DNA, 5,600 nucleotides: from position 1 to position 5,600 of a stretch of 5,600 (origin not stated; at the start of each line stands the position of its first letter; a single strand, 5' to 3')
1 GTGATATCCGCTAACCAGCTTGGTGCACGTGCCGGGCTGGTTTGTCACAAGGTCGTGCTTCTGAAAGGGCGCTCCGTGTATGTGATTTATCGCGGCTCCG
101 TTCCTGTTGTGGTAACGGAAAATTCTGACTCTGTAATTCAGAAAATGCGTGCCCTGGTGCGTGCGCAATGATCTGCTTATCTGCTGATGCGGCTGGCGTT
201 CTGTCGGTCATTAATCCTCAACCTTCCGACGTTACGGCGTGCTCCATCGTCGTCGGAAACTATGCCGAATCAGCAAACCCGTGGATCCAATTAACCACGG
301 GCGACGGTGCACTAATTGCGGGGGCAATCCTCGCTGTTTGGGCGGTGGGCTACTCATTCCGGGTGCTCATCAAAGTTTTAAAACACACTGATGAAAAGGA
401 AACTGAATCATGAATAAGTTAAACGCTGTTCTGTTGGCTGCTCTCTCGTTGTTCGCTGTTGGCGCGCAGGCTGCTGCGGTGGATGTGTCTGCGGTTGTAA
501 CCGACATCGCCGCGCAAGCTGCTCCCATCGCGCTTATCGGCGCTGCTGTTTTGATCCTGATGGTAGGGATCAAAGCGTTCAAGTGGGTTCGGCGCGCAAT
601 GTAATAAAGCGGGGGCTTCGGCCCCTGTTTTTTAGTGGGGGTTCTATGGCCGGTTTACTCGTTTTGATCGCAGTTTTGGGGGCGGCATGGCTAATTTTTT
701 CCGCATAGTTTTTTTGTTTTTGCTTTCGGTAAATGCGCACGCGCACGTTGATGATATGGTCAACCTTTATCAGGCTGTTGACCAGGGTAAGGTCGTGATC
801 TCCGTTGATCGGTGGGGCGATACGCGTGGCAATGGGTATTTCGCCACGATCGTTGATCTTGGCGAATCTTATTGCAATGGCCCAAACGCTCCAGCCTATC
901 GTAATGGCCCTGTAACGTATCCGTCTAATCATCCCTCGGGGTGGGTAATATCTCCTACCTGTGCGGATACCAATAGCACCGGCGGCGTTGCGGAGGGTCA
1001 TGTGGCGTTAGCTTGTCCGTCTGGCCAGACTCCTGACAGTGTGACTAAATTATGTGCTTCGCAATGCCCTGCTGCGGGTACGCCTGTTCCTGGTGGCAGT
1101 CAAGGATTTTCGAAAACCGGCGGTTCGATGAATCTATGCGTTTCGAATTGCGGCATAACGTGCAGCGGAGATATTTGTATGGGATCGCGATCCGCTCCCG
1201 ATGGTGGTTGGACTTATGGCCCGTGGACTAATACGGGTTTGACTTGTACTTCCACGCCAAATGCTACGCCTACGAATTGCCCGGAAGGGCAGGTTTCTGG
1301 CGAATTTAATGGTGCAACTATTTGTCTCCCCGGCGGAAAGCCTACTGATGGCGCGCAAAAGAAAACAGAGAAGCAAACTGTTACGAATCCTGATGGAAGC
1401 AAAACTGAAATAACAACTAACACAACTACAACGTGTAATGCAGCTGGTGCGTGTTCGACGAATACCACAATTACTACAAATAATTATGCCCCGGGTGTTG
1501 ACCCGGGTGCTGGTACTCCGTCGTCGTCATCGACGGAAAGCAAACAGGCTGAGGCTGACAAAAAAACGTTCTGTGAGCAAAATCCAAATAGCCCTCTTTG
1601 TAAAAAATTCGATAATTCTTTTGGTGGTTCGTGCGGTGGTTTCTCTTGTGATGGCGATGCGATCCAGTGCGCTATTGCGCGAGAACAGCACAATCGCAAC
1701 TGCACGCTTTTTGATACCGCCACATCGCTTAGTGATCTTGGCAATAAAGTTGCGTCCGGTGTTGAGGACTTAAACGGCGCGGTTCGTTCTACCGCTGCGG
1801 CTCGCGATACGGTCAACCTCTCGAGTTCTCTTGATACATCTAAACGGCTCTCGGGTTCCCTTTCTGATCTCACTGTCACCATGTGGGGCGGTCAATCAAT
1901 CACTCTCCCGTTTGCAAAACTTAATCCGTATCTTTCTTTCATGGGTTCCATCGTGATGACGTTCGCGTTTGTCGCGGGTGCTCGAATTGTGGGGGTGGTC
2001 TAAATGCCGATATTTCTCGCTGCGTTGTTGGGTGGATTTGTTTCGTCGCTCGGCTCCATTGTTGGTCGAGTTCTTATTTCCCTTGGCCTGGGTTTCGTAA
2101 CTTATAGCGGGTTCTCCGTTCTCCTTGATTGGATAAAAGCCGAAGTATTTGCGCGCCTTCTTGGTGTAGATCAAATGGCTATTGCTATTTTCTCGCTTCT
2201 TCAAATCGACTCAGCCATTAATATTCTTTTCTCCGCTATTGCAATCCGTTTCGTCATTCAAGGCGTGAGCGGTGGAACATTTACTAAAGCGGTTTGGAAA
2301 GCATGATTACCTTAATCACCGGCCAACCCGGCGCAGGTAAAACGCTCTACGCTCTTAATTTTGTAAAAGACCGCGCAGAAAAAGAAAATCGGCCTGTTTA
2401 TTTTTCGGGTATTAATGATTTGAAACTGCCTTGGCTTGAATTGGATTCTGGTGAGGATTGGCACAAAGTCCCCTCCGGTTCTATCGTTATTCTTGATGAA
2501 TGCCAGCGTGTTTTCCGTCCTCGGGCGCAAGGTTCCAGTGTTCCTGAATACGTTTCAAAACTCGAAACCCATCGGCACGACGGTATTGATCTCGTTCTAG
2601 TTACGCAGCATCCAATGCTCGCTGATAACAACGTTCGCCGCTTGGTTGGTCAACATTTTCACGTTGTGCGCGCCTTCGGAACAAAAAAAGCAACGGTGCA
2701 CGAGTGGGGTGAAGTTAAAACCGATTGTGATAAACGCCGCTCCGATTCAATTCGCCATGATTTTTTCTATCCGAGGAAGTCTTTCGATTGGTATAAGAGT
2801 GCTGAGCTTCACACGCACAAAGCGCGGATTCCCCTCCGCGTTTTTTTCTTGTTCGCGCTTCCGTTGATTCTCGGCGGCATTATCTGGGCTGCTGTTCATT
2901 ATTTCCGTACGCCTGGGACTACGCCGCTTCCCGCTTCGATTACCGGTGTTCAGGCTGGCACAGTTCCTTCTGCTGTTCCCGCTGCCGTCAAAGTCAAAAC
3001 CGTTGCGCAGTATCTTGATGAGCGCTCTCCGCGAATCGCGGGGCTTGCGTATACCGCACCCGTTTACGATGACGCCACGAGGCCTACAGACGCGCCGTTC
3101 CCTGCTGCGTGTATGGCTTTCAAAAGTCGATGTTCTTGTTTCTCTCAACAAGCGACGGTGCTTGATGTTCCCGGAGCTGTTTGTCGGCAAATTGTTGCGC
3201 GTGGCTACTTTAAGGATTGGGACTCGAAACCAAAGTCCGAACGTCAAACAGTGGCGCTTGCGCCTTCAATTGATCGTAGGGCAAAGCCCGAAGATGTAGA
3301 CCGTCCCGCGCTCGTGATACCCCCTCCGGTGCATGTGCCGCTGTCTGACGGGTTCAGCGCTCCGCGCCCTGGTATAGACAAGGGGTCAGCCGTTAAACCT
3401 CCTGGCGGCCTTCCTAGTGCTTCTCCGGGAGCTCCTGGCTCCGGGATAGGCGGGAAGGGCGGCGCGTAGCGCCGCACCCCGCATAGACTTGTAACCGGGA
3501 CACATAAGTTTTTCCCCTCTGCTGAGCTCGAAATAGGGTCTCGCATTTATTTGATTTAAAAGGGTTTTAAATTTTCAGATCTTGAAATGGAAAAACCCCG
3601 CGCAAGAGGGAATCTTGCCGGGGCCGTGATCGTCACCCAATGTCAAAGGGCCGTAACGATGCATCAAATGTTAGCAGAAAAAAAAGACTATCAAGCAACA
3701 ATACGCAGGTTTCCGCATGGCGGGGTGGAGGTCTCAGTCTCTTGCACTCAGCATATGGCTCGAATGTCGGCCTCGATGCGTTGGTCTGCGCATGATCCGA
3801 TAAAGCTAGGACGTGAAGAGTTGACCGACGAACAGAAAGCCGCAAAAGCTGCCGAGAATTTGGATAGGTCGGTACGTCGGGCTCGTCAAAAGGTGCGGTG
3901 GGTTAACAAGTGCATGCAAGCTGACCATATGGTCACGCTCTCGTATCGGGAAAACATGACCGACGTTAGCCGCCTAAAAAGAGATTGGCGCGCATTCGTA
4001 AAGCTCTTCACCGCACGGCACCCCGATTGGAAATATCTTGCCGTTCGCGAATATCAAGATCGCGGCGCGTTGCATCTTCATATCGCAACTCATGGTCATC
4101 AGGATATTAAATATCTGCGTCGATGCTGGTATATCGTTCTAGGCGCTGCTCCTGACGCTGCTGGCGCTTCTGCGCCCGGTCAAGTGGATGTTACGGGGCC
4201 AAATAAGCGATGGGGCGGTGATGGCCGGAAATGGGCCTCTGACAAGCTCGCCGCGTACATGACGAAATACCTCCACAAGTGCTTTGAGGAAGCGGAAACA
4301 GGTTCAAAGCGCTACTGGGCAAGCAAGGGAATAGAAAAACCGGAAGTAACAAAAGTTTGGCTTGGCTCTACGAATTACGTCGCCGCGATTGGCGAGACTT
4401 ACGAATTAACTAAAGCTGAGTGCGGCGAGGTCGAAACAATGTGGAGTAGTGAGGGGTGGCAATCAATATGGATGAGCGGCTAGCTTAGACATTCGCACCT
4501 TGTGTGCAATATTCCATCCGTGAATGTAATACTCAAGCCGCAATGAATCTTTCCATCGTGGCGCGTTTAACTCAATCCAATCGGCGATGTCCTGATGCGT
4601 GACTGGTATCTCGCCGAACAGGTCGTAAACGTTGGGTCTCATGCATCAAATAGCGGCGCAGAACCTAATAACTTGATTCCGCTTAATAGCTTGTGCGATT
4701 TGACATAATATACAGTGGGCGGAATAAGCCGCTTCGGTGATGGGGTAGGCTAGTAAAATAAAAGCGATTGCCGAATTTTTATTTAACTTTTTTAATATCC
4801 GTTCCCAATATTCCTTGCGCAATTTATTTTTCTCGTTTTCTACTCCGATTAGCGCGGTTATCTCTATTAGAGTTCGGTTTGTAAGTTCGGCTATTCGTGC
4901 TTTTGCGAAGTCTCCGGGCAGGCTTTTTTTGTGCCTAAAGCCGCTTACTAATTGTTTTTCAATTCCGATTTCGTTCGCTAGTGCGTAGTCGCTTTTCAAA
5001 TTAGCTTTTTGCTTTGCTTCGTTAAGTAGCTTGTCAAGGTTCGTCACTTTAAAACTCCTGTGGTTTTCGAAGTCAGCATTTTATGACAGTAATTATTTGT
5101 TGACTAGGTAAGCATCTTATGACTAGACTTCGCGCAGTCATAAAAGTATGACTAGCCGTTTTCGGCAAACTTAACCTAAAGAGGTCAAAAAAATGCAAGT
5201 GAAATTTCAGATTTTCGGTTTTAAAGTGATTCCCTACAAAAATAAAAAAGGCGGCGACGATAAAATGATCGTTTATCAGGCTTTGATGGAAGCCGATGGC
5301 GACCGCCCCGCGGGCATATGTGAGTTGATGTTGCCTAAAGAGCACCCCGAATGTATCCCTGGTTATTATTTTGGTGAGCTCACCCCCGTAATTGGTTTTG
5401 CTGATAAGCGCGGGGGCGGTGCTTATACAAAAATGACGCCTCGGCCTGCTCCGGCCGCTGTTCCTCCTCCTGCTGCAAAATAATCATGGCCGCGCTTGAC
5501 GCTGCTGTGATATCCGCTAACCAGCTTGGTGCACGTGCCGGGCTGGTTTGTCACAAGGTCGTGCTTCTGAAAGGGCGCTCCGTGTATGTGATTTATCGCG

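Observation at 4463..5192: AT-rich, opposite-strand two-gene module inserted between rep and the gV-like gene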

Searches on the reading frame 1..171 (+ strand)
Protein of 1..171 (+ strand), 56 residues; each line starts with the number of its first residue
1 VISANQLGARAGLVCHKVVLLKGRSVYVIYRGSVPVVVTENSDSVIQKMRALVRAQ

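Call 4: search_protein_families(library=pfam, proteins=[window:1-171:+], max_evalue=1)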
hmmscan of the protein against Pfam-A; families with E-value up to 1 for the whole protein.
window:1-171:+ (56 aa): 0 families

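Call 5: search_protein_families(library=phrogs, proteins=[window:1-171:+], max_evalue=1)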
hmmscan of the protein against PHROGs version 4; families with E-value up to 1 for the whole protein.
window:1-171:+ (56 aa): 0 families

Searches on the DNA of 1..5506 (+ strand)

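Call 7: search_dna_similar(query=window:1-5506:+, collection=phages, mode=distant, max_rows=25)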
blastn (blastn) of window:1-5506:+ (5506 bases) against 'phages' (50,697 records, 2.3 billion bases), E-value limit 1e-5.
Records with a match: 1; places in all: 1; records where one place covers at least 80% of the query: 0.
Best place of each record, by identity: 60-80% 1.
By first word of the organism name: Inoviridae 1.
By host as written in the record: - 1.
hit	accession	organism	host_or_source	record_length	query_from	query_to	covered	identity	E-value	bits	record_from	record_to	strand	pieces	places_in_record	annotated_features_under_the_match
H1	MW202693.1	Inoviridae sp.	Manatee Spring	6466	1569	1690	2%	71.9%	6e-6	62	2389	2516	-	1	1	neisseria meningitidis tspb protein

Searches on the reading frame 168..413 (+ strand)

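Call 4: search_protein_families(library=pfam, proteins=[window:168-413:+], max_evalue=1)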
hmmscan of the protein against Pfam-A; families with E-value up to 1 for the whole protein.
window:168-413:+ (81 aa): 0 families

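Call 5: search_protein_families(library=phrogs, proteins=[window:168-413:+], max_evalue=1)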
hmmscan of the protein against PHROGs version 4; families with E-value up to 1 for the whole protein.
window:168-413:+ (81 aa): 2 families
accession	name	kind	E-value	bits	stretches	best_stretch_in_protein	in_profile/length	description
phrog_4644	-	tail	2.2e-12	47.9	1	10-74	10-69/71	tail protein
phrog_9110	-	unknown function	0.0019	19.6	1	40-72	28-60/61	-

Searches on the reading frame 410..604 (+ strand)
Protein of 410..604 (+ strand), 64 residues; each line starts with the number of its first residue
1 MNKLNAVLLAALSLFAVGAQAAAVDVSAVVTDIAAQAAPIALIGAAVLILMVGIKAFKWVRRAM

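Call 4: search_protein_families(library=pfam, proteins=[window:410-604:+], max_evalue=1)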
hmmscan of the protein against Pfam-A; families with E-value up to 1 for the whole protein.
window:410-604:+ (64 aa): 4 families
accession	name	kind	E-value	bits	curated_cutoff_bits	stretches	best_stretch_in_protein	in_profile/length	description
PF05356.16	Phage_Coat_B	-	4.8e-17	62.2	23.5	1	10-64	2-56/56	Inovirus Coat protein B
PF15378.11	DUF4605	-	0.044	14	27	1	37-56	25-44/59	Domain of unknown function (DUF4605)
PF11026.13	DUF2721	-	0.31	11.4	28.3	1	5-57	65-116/129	Protein of unknown function (DUF2721)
PF00335.26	Tetraspanin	-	0.34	11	32.1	1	7-56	12-64/225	Tetraspanin family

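Call 5: search_protein_families(library=phrogs, proteins=[window:410-604:+], max_evalue=1)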
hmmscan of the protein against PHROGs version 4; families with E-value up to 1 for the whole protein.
window:410-604:+ (64 aa): 8 families
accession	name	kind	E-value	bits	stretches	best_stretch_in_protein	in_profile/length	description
phrog_2374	-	unknown function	6.2e-19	68.7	1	6-64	14-73/74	-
phrog_7106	-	head and packaging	6.3e-06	27.4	1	9-64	18-72/72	major head protein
phrog_2186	-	head and packaging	0.00058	20.9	1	3-63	6-76/80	virion structural protein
phrog_23689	-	unknown function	0.15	13.1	1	15-58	10-53/60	-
phrog_32674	-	unknown function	0.22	11.7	1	14-46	198-229/260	-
phrog_8968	-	unknown function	0.39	11.6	1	4-34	5-35/135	-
phrog_1646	-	head and packaging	0.46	11.9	1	6-58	20-74/81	major coat protein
phrog_9281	-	head and packaging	0.54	11.6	1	9-59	30-80/84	head protein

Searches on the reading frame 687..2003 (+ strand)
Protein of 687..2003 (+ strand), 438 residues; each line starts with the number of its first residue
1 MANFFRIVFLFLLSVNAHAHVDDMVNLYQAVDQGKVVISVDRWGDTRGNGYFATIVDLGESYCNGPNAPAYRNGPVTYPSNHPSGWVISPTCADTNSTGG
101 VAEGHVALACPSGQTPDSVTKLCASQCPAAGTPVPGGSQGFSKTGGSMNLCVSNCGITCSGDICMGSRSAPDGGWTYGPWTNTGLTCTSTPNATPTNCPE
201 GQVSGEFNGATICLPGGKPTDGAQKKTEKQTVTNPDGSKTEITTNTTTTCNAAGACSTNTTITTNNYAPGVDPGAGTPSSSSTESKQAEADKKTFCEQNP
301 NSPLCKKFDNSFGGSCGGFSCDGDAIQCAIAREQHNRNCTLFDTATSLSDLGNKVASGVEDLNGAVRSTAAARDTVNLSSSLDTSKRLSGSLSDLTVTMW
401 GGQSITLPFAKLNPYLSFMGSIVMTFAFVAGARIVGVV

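Call 4: search_protein_families(library=pfam, proteins=[window:687-2003:+], max_evalue=1)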
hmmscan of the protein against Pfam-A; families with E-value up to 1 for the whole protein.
window:687-2003:+ (438 aa): 0 families

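Call 5: search_protein_families(library=phrogs, proteins=[window:687-2003:+], max_evalue=1)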
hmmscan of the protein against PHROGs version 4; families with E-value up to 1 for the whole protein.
window:687-2003:+ (438 aa): 3 families
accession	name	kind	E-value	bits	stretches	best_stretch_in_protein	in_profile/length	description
phrog_4352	-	unknown function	1.1e-35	124.5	1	109-436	87-475/479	-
phrog_11478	-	unknown function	0.013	15.6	1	56-89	88-120/379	-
phrog_2603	-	unknown function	0.36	12.5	1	293-310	59-76/76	-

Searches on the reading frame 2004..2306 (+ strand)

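Call 4: search_protein_families(library=pfam, proteins=[window:2004-2306:+], max_evalue=1)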
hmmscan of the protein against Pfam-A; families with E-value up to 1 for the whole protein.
window:2004-2306:+ (100 aa): 2 families
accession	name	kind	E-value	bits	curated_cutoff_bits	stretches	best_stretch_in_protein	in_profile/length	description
PF10734.14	DUF2523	-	8.6e-15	55.5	22.1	1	8-86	1-79/80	Protein of unknown function (DUF2523)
PF09769.14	ApoO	-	0.55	10.6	31.4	1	3-35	73-105/131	Apolipoprotein O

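Call 5: search_protein_families(library=phrogs, proteins=[window:2004-2306:+], max_evalue=1)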
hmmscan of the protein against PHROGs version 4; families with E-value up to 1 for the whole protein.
window:2004-2306:+ (100 aa): 3 families
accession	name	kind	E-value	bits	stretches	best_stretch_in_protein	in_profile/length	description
phrog_1242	-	head and packaging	5.1e-23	82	1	5-96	3-94/97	minor head protein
phrog_306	-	head and packaging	0.0023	19.6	1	34-86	57-111/115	minor head protein Ace-like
phrog_974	-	head and packaging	0.062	15.2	1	62-86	76-100/107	minor head protein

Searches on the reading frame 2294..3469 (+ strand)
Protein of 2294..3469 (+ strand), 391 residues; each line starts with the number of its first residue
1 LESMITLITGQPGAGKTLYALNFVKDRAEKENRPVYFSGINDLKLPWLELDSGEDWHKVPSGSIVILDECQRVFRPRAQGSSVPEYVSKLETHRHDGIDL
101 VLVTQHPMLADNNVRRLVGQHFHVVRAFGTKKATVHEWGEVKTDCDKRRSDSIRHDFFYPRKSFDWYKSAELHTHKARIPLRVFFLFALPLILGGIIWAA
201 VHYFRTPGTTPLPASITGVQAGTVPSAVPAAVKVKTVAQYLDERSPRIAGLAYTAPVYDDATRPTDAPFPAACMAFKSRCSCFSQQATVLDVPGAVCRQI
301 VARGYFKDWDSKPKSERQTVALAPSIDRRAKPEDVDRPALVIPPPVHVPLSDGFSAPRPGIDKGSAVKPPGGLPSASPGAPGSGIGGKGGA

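Call 4: search_protein_families(library=pfam, proteins=[window:2294-3469:+], max_evalue=1)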
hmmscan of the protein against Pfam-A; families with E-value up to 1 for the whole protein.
window:2294-3469:+ (391 aa): 12 families
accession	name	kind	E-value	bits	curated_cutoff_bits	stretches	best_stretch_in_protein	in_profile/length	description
PF05707.18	Zot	-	3.8e-18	66.1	20.3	2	55-170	74-193/197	Zonular occludens toxin (Zot)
PF06745.19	ATPase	-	0.00012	22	26.6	1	3-37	19-53/231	KaiC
PF09848.15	SLFN-g3_helicase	-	0.0002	21.2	24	1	5-39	3-39/354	Schlafen group 3, DNA/RNA helicase domain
PF20720.3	nSTAND3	-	0.00032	20.9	27.2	1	5-47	19-61/155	Novel STAND NTPase 3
PF13401.12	AAA_22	-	0.0053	17.5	27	1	4-29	6-31/130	AAA domain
PF13173.12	AAA_14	-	0.011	16.2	27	1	4-73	3-74/129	AAA domain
PF01443.25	Viral_helicase1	-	0.12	12.7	21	1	7-73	2-71/228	Viral superfamily 1 RNA helicase core domain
PF00004.35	AAA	-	0.15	12.9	21.2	1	7-115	2-119/131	ATPase family associated with various cellular activities (AAA)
PF07088.17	GvpD_P-loop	-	0.16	12.3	24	1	7-32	14-38/189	GvpD gas vesicle protein, P-loop domain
PF13481.12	AAA_25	-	0.17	11.9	27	1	5-30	35-60/195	AAA domain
PF03796.21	DnaB_C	-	0.25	11.2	27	1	3-37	19-53/255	DnaB-like helicase C terminal domain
PF24883.2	NPHP3_N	-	0.31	11.6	24.8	1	3-37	22-56/164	Nephrocystin 3, N-terminal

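Call 5: search_protein_families(library=phrogs, proteins=[window:2294-3469:+], max_evalue=1)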
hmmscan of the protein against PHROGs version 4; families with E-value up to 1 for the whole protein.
window:2294-3469:+ (391 aa): 11 families
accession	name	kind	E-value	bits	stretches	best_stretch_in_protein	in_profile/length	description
phrog_197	-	moron, auxiliary metabolic gene and host takeover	1.9e-82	279.2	1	4-332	27-388/486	Zot-like toxin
phrog_1041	-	moron, auxiliary metabolic gene and host takeover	8e-35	122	2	37-234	53-280/420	CTXphi Zot-like toxin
phrog_11271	-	head and packaging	0.00015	22.7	1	54-115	76-140/145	head morphogenesis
phrog_168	-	DNA, RNA and nucleotide metabolism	0.0055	17.4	1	5-79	44-117/314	clamp loader of DNA polymerase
phrog_37885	-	unknown function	0.0087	16.8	1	5-115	66-172/176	-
phrog_1675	-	head and packaging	0.0094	16.4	0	5-29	3-27/353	morphogenesis (protein I of M13)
phrog_5484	-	DNA, RNA and nucleotide metabolism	0.027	15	1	7-26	32-51/239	DnaA-like replication initiation protein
phrog_6891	-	other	0.08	13.5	1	4-39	43-76/310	ATPase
phrog_20922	-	head and packaging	0.12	12.3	1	62-138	78-154/318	head morphogenesis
phrog_243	-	DNA, RNA and nucleotide metabolism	0.16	11.9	1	5-38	37-67/273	DnaB-like replicative helicase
phrog_3277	-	DNA, RNA and nucleotide metabolism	0.44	11.3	1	6-37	13-47/168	DnaC-like helicase loader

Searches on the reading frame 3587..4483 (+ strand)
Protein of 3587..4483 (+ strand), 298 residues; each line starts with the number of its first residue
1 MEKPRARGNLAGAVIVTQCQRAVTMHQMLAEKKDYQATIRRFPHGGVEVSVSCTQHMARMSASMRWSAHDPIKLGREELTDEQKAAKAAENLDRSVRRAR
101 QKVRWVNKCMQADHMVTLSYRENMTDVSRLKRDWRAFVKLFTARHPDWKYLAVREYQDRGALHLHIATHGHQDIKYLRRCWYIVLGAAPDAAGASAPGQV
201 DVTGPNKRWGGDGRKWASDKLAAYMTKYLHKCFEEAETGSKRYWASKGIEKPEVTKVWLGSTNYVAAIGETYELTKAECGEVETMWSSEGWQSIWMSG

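Call 4: search_protein_families(library=pfam, proteins=[window:3587-4483:+], max_evalue=1)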
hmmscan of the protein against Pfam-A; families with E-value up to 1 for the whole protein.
window:3587-4483:+ (298 aa): 2 families
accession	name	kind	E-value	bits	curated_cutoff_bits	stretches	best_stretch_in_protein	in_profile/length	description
PF23343.2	REP_ORF2-G2P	-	3.5e-13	50.1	27.8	1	114-231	2-97/99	Replication-associated protein ORF2/G2P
PF20199.4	RepSA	-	1.4e-05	24.9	34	1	142-277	199-353/438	Replication initiator protein, pSAM2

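Call 5: search_protein_families(library=phrogs, proteins=[window:3587-4483:+], max_evalue=1)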
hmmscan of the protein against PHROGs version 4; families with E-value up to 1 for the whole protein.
window:3587-4483:+ (298 aa): 3 families
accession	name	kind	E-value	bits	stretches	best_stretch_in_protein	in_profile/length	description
phrog_3419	-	DNA, RNA and nucleotide metabolism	5.4e-63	214.2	1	20-289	20-274/289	rolling circle DNA replication initiation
phrog_3584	-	DNA, RNA and nucleotide metabolism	6.1e-11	43.2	1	76-261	34-203/265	replication initiation protein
phrog_28565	-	unknown function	0.35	12.5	1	38-69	21-52/89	-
